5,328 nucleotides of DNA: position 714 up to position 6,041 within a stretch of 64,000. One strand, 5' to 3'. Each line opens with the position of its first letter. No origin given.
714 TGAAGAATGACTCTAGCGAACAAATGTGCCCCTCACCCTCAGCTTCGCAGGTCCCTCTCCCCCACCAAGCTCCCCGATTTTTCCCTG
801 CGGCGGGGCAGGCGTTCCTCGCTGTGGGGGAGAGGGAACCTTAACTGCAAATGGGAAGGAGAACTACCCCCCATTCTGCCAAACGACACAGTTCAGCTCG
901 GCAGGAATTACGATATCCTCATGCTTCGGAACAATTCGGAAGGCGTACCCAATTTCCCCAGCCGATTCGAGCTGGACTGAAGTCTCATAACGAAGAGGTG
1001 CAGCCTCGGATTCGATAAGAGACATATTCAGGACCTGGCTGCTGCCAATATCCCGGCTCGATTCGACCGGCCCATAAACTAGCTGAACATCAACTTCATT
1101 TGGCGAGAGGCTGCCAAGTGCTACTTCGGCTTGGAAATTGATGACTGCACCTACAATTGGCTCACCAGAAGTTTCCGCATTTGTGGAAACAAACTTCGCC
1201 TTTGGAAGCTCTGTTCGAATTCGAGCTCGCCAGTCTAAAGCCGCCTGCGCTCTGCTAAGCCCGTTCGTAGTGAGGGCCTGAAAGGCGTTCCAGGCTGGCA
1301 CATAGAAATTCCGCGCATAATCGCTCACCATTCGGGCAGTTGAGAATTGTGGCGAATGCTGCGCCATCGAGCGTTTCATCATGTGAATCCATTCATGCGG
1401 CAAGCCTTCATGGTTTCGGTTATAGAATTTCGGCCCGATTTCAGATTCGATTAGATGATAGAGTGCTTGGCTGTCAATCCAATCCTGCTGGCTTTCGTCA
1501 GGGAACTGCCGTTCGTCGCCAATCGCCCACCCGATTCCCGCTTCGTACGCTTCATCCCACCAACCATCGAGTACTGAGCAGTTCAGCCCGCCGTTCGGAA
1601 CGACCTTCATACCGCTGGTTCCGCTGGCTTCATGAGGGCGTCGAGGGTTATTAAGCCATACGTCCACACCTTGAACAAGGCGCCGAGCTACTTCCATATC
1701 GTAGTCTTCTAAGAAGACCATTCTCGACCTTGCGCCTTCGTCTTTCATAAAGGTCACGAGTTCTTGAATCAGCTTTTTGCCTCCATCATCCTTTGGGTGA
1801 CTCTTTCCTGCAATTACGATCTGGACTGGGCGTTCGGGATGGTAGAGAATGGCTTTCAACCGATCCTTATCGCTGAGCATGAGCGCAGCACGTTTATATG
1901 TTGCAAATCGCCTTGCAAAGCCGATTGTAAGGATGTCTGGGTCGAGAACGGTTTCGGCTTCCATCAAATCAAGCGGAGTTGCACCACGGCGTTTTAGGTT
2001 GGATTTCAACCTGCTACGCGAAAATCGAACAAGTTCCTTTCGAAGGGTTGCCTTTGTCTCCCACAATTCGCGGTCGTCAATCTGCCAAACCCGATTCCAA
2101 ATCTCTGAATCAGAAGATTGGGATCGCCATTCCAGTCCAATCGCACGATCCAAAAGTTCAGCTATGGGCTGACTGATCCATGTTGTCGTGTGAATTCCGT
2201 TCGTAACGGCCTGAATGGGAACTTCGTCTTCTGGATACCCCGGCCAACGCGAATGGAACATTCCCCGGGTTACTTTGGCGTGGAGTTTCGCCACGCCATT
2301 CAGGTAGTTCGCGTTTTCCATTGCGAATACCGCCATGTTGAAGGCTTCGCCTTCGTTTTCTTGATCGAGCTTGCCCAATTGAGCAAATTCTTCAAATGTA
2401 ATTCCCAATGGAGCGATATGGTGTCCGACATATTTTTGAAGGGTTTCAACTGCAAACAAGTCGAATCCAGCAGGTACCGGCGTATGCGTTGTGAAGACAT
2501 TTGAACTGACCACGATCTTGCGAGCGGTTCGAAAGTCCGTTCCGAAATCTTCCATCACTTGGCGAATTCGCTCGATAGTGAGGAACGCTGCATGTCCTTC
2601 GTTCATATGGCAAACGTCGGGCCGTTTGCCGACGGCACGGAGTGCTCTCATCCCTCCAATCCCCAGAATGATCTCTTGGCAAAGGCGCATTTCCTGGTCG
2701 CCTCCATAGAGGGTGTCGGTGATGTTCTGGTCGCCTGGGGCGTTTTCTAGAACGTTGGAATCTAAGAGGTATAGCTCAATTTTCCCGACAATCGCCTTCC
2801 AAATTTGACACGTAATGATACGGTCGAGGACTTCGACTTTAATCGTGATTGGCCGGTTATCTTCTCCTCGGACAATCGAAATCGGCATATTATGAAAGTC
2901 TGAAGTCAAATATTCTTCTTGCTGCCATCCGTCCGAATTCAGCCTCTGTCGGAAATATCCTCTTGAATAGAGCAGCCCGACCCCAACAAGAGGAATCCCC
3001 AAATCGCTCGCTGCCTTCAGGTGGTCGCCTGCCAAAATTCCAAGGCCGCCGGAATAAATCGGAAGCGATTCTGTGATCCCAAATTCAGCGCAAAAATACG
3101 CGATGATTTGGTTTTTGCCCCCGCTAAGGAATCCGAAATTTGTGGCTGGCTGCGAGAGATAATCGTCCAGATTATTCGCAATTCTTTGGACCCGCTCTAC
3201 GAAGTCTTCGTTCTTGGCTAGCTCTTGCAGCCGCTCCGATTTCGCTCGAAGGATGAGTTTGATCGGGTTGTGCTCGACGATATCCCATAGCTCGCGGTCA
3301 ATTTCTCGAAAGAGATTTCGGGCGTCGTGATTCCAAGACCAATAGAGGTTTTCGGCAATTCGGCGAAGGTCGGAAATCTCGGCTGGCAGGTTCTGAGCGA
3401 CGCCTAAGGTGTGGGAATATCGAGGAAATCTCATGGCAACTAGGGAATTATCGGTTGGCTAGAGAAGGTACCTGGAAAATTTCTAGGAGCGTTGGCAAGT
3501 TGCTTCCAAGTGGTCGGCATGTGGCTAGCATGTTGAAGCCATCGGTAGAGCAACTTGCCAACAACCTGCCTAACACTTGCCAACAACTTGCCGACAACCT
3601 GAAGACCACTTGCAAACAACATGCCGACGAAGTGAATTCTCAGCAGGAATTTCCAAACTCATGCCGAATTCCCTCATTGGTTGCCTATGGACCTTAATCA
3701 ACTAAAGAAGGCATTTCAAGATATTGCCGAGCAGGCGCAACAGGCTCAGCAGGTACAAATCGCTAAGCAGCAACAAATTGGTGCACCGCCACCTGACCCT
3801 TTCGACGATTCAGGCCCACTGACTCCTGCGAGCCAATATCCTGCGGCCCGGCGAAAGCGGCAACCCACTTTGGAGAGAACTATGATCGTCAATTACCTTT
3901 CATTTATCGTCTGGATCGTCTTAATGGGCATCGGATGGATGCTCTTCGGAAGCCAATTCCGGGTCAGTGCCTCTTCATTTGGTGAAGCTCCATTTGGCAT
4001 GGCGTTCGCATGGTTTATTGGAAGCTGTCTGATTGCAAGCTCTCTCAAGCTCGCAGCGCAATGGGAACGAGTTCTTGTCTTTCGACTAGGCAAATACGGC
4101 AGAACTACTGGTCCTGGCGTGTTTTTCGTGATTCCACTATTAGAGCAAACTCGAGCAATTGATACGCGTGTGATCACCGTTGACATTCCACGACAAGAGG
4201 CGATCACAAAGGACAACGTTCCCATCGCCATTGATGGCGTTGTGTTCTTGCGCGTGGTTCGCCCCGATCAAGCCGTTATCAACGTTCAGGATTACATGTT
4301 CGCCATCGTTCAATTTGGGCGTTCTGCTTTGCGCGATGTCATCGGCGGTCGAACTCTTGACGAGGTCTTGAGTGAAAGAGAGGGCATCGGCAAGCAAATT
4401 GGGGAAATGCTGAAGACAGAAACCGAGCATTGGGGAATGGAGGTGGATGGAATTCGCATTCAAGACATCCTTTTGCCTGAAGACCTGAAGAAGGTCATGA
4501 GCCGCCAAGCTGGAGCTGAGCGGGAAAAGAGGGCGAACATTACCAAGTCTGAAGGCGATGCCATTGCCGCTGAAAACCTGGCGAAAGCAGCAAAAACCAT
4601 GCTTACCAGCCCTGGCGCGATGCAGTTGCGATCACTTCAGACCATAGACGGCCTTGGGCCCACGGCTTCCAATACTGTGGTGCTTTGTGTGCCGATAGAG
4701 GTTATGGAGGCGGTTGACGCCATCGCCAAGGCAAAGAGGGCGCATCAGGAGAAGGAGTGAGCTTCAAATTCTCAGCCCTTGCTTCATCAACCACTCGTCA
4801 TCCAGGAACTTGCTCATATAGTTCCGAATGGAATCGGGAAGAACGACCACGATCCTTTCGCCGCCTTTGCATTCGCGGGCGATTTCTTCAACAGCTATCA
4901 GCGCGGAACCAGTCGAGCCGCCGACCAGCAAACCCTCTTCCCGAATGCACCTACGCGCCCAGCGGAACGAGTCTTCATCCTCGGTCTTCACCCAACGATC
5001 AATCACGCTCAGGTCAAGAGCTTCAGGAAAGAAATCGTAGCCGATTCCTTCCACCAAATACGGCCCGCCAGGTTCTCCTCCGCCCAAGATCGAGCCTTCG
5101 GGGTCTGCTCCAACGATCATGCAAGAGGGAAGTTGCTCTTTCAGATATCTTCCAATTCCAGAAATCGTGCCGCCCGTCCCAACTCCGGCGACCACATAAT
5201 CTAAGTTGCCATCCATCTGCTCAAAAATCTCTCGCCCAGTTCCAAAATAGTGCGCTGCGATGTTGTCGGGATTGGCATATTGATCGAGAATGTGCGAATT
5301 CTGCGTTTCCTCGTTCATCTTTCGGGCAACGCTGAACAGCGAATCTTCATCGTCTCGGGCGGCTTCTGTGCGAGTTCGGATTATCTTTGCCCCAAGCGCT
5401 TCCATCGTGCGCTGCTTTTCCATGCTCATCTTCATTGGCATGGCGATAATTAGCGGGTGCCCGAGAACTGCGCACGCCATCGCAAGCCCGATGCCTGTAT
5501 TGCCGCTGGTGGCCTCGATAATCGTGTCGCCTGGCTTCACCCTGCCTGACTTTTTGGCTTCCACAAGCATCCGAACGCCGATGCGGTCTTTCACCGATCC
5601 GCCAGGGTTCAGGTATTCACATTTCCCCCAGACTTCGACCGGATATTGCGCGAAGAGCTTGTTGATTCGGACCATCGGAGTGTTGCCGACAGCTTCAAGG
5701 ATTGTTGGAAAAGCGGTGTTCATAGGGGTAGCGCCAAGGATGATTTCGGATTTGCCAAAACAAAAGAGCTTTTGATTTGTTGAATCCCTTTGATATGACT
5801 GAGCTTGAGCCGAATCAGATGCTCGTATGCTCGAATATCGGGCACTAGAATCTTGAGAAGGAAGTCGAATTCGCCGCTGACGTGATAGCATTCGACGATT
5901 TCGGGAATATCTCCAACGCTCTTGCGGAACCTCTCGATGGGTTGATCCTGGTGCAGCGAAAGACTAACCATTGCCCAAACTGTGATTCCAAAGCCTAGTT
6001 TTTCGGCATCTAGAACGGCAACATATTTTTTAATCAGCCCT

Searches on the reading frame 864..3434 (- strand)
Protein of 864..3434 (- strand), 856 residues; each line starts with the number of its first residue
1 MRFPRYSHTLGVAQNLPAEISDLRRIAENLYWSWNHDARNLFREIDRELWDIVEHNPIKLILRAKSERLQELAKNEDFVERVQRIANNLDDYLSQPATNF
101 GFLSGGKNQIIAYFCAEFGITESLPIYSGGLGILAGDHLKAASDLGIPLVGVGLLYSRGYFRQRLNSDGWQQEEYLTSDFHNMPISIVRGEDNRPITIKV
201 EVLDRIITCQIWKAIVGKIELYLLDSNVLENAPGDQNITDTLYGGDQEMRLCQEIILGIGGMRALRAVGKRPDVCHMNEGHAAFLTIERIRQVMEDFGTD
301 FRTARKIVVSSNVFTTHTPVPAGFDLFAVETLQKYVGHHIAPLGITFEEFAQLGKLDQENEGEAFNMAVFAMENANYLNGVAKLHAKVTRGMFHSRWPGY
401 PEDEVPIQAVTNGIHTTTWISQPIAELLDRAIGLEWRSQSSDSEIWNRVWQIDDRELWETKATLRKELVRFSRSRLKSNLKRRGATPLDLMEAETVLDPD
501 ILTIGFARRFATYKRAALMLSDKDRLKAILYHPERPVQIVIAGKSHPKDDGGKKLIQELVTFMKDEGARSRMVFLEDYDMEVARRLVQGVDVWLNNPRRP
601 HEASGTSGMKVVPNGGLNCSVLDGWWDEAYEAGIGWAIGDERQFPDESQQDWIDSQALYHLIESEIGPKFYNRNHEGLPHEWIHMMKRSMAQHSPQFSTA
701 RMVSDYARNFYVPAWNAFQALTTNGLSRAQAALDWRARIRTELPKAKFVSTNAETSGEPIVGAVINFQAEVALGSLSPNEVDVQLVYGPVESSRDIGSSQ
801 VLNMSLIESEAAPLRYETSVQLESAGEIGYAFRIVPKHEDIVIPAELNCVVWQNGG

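Call 14: search_protein_families(library=pfam, proteins=[window:864-3434:-], max_evalue=0.001)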
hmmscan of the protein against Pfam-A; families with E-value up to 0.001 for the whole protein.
window:864-3434:- (856 aa): 2 families
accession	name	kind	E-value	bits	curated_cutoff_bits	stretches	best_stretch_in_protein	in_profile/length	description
PF11897.13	DUF3417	-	2.1e-33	115.5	25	1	16-124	1-109/109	Protein of unknown function (DUF3417)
PF00343.26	Phosphorylase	-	2.7e-31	109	27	2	274-624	219-579/713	Carbohydrate phosphorylase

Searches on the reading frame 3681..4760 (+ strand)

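Call 14: search_protein_families(library=pfam, proteins=[window:3681-4760:+], max_evalue=0.001)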
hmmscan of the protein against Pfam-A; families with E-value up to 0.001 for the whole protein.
window:3681-4760:+ (359 aa): 2 families
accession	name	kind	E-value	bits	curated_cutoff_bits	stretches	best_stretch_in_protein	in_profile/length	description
PF01145.31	Band_7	-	7.6e-39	134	23.6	1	127-294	5-176/176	SPFH domain / Band 7 family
PF13421.11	Band_7_1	-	0.0007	19.7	24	0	217-277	145-207/211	SPFH domain-Band 7 family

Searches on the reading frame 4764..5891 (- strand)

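Call 14: search_protein_families(library=pfam, proteins=[window:4764-5891:-], max_evalue=0.001)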
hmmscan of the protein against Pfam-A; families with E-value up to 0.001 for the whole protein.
window:4764-5891:- (375 aa): 1 family
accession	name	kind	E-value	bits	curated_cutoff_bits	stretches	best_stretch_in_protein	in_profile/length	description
PF00291.31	PALP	-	3.8e-78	263.3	35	1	65-353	2-295/295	Pyridoxal-phosphate dependent enzyme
